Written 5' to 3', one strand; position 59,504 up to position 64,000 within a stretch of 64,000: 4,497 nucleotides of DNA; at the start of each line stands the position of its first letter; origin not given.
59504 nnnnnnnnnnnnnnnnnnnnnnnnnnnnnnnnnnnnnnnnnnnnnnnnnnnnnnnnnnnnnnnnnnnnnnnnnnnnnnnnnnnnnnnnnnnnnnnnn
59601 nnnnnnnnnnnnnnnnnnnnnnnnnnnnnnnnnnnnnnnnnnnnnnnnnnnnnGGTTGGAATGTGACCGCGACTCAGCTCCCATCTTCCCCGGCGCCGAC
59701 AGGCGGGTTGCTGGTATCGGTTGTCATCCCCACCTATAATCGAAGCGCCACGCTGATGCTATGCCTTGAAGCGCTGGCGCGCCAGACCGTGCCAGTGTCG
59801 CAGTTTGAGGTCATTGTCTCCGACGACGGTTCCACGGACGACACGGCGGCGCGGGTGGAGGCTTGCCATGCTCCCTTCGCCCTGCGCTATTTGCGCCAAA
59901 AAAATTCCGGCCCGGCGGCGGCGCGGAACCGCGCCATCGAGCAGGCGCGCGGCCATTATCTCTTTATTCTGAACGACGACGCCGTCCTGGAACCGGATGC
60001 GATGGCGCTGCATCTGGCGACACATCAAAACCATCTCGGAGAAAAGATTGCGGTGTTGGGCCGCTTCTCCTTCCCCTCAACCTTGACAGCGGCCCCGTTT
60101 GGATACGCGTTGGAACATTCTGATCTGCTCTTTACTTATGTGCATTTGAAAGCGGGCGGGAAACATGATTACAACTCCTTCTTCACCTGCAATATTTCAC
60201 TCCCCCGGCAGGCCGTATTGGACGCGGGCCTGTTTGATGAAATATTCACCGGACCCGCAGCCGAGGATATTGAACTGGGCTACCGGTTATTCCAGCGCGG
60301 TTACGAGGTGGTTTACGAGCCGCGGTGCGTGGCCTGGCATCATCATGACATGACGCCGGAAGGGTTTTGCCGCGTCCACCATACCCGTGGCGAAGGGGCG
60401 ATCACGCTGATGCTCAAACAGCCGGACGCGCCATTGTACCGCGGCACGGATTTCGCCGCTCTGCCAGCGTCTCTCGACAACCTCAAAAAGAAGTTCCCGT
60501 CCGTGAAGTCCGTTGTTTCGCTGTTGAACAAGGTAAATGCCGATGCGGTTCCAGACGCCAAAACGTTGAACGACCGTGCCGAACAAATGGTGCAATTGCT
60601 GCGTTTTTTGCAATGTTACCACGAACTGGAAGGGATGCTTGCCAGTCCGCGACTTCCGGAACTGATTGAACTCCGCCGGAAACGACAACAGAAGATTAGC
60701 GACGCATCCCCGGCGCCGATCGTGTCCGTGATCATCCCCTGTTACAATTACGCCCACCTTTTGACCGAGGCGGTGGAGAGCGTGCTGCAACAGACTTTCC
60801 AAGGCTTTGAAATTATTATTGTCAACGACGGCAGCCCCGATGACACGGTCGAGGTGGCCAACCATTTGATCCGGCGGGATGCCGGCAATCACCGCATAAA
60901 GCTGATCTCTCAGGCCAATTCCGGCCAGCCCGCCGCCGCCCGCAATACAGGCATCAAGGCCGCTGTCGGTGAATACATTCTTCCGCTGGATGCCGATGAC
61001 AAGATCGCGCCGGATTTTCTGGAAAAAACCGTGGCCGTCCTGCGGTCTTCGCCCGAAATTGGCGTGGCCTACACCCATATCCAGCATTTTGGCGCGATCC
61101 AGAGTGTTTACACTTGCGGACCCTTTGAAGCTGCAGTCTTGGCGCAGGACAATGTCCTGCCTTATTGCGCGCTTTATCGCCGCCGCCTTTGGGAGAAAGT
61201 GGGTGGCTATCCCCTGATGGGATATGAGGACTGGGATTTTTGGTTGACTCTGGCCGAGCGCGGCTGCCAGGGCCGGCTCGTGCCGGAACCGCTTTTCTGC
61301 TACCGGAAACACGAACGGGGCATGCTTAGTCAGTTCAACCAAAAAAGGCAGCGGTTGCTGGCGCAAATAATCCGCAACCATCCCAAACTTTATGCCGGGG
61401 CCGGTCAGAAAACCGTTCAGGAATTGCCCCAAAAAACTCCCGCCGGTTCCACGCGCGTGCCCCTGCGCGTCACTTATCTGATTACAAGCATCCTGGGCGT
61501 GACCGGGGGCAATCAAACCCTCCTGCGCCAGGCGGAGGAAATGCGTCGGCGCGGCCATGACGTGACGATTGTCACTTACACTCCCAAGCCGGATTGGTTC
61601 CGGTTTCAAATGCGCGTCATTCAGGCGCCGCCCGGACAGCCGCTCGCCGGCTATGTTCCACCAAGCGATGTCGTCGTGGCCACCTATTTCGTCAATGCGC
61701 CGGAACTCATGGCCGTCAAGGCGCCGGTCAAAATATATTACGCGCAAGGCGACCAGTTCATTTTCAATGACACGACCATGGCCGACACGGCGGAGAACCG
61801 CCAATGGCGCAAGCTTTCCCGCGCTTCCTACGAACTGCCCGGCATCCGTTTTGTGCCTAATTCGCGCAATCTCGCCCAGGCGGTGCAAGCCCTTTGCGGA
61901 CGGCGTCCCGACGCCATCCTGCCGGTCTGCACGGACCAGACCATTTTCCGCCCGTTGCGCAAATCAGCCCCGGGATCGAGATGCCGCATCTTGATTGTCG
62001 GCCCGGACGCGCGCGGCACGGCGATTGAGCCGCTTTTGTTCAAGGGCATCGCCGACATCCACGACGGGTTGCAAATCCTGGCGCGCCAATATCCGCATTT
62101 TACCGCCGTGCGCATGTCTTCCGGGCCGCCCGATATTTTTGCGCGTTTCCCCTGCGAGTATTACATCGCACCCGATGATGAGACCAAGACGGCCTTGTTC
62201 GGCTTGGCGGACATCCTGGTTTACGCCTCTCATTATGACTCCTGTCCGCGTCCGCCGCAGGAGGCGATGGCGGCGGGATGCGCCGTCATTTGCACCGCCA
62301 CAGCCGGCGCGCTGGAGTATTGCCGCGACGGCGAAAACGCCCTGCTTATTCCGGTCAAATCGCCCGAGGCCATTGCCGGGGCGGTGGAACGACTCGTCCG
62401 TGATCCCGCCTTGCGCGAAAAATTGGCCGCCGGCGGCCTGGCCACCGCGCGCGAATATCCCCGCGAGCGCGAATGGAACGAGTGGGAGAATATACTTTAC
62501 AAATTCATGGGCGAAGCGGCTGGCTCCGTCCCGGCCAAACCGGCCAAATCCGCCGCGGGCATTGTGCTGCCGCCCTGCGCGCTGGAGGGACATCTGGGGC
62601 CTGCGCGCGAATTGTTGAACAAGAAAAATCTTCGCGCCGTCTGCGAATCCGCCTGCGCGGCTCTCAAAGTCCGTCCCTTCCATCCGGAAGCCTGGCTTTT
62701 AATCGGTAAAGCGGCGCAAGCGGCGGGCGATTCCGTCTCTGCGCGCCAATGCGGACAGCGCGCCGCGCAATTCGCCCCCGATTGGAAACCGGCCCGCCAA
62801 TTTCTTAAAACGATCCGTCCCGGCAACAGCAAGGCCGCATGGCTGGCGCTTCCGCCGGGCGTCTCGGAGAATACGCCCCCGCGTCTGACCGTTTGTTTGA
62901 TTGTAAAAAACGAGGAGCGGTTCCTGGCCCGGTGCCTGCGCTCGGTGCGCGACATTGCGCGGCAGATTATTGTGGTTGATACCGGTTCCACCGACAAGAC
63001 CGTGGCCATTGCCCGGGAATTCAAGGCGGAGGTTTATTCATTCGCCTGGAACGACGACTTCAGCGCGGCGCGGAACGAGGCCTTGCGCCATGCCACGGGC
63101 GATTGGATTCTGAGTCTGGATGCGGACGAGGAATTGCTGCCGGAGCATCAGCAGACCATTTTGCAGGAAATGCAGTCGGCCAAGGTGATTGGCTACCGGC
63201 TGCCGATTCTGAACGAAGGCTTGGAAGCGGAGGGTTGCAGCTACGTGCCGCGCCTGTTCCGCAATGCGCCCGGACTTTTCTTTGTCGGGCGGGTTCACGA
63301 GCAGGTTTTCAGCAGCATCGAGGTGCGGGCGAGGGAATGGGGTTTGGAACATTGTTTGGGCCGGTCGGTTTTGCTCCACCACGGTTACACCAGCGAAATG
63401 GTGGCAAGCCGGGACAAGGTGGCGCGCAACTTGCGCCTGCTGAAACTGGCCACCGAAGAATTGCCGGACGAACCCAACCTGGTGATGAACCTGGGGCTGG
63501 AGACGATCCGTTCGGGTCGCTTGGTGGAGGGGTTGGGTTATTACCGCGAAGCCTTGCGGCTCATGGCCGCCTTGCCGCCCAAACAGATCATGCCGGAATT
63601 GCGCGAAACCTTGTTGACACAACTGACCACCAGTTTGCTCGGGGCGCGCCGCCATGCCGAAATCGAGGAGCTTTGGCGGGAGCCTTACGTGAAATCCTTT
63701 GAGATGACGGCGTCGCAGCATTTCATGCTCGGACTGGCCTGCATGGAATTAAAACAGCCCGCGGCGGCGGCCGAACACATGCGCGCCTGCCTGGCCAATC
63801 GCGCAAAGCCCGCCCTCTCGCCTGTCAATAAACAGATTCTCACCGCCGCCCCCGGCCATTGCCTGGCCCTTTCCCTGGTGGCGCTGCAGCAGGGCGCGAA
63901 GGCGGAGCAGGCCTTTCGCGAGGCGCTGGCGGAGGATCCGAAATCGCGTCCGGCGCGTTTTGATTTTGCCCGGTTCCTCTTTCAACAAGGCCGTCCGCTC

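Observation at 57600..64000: Single ORF of at least 2119 codons chaining six glycosyltransferase modules, behind a flagellar-type sigma54 promoter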

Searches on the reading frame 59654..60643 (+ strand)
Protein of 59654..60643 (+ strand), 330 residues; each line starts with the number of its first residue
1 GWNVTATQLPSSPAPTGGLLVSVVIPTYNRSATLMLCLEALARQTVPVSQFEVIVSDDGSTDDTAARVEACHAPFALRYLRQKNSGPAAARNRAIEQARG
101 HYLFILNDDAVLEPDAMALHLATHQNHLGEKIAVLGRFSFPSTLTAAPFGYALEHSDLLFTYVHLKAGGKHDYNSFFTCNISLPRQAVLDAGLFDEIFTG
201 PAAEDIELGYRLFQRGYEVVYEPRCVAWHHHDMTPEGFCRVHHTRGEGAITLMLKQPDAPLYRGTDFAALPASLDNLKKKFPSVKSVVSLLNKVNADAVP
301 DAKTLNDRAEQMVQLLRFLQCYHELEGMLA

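Call 8: search_protein_families(library=pfam, proteins=[window:59654-60643:+], max_evalue=0.01)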
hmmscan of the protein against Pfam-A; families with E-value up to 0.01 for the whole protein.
window:59654-60643:+ (330 aa): 4 families
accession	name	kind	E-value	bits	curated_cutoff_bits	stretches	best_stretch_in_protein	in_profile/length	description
PF00535.33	Glycos_transf_2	-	2.4e-26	93.1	23.3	1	22-141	1-119/168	Glycosyl transferase family 2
PF13641.12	Glyco_tranf_2_3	-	9.3e-18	65.5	27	1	21-239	3-221/230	Glycosyltransferase like family 2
PF10111.15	Glyco_tranf_2_2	-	1.2e-14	54.9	27.3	1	22-226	1-213/276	Glycosyltransferase like family 2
PF13632.12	Glyco_trans_2_3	-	0.00017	21.9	27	1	152-224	44-118/198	Glycosyl transferase family group 2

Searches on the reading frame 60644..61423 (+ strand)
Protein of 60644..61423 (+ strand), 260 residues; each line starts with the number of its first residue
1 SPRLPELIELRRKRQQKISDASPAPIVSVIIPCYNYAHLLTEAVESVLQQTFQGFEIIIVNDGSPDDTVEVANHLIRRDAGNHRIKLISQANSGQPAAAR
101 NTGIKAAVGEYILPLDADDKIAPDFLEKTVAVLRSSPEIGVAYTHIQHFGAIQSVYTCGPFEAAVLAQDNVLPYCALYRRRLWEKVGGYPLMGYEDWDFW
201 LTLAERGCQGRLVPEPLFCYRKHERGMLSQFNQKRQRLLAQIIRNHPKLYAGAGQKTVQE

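Call 8: search_protein_families(library=pfam, proteins=[window:60644-61423:+], max_evalue=0.01)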
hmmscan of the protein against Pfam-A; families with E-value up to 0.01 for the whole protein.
window:60644-61423:+ (260 aa): 4 families
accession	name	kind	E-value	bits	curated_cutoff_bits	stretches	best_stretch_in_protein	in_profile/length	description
PF00535.33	Glycos_transf_2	-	1.1e-34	120.3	23.3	1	28-151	1-121/168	Glycosyl transferase family 2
PF13641.12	Glyco_tranf_2_3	-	1.5e-18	68.1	27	1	25-235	2-224/230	Glycosyltransferase like family 2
PF10111.15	Glyco_tranf_2_2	-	3e-18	66.8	27.3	1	28-134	1-107/276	Glycosyltransferase like family 2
PF13632.12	Glyco_trans_2_3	-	1.4e-09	38.5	27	1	111-237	1-139/198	Glycosyl transferase family group 2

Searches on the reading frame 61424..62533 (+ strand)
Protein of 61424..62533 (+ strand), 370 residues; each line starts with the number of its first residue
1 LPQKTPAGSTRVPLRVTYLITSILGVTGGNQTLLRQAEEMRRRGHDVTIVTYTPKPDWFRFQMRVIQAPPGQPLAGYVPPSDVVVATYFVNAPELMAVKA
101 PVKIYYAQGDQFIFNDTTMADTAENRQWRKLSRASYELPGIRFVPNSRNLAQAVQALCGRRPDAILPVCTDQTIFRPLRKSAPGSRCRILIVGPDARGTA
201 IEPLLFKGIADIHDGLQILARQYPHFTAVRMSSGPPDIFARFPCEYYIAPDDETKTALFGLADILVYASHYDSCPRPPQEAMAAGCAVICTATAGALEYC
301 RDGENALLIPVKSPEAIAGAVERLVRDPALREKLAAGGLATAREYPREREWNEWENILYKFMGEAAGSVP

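Call 8: search_protein_families(library=pfam, proteins=[window:61424-62533:+], max_evalue=0.01)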
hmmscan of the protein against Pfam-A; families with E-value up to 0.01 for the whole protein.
window:61424-62533:+ (370 aa): 5 families
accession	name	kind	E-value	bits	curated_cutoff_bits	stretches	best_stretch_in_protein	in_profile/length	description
PF00534.26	Glycos_transf_1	-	7.8e-18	65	26.4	1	252-335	83-166/172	Glycosyl transferases group 1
PF13692.12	Glyco_trans_1_4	-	1.1e-14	55.3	27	1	255-327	70-142/142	Glycosyl transferases group 1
PF13524.12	Glyco_trans_1_2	-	1e-06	29.2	25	1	268-343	57-130/144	Glycosyl transferase-like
PF13579.12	Glyco_trans_4_4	-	7.3e-06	26.9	29.7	1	27-72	1-51/158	Glycosyl transferase 4-like domain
PF13439.12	Glyco_transf_4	-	0.0004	20.9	28.5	1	27-77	2-51/170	Glycosyltransferase Family 4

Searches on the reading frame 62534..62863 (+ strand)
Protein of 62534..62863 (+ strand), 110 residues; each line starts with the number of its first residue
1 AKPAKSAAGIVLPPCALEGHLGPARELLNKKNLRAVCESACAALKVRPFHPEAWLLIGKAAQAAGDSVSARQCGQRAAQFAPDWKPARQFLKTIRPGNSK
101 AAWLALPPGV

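Call 8: search_protein_families(library=pfam, proteins=[window:62534-62863:+], max_evalue=0.01)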
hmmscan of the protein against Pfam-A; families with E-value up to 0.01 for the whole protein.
window:62534-62863:+ (110 aa): 2 families
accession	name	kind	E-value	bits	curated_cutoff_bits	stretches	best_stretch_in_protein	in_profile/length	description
PF13432.12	TPR_16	-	0.00072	20.4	32.7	1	42-83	22-63/65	Tetratricopeptide repeat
PF07719.23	TPR_2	-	0.0044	17.5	27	0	51-83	1-33/34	Tetratricopeptide repeat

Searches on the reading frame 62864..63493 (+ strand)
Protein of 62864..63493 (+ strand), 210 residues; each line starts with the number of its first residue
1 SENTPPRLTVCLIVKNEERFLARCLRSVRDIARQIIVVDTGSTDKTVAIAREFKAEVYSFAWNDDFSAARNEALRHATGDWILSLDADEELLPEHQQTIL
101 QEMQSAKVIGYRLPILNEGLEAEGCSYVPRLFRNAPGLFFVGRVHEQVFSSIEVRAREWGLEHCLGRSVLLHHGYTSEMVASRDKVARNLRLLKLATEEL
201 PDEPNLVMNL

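Call 8: search_protein_families(library=pfam, proteins=[window:62864-63493:+], max_evalue=0.01)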
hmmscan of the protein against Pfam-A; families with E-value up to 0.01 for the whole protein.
window:62864-63493:+ (210 aa): 4 families
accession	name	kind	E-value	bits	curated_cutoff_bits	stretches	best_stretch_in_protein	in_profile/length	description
PF00535.33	Glycos_transf_2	-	2.9e-27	96.1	23.3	1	9-109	1-112/168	Glycosyl transferase family 2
PF13704.12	Glyco_tranf_2_4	-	3.4e-09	37.5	27.5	1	15-95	1-88/98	Glycosyl transferase family 2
PF10111.15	Glyco_tranf_2_2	-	3.9e-05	23.7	27.3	1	11-105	5-108/276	Glycosyltransferase like family 2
PF13641.12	Glyco_tranf_2_3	-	0.0056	17.2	27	1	9-107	4-115/230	Glycosyltransferase like family 2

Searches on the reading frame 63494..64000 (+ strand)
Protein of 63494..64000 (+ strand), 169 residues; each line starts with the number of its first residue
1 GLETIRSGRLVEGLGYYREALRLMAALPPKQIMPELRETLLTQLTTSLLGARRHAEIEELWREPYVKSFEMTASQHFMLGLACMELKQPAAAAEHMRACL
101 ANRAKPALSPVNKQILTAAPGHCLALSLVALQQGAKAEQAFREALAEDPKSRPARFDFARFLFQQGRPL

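Call 8: search_protein_families(library=pfam, proteins=[window:63494-64000:+], max_evalue=0.01)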
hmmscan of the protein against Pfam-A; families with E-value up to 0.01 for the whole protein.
window:63494-64000:+ (169 aa): 7 families
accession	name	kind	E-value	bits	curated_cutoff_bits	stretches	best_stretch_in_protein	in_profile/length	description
PF07719.23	TPR_2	-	1.3e-09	37.9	27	1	123-150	6-33/34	Tetratricopeptide repeat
PF14559.12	TPR_19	-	1.9e-07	31.8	25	1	129-167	2-40/68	Tetratricopeptide repeat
PF13432.12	TPR_16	-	1.4e-06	29.1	32.7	1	124-167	3-46/65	Tetratricopeptide repeat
PF13428.12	TPR_14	-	1.5e-06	28.7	23.5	1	123-160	6-43/44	Tetratricopeptide repeat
PF00515.34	TPR_1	-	1.7e-05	24.9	27.8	0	124-150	7-33/34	Tetratricopeptide repeat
PF13181.12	TPR_8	-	0.00013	22.3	25.7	0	77-101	5-29/34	Tetratricopeptide repeat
PF24575.1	TPR_Slam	-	0.00017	22.4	35.2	1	132-165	61-94/104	Surface lipoprotein assembly modifier, N-terminal TPR repeats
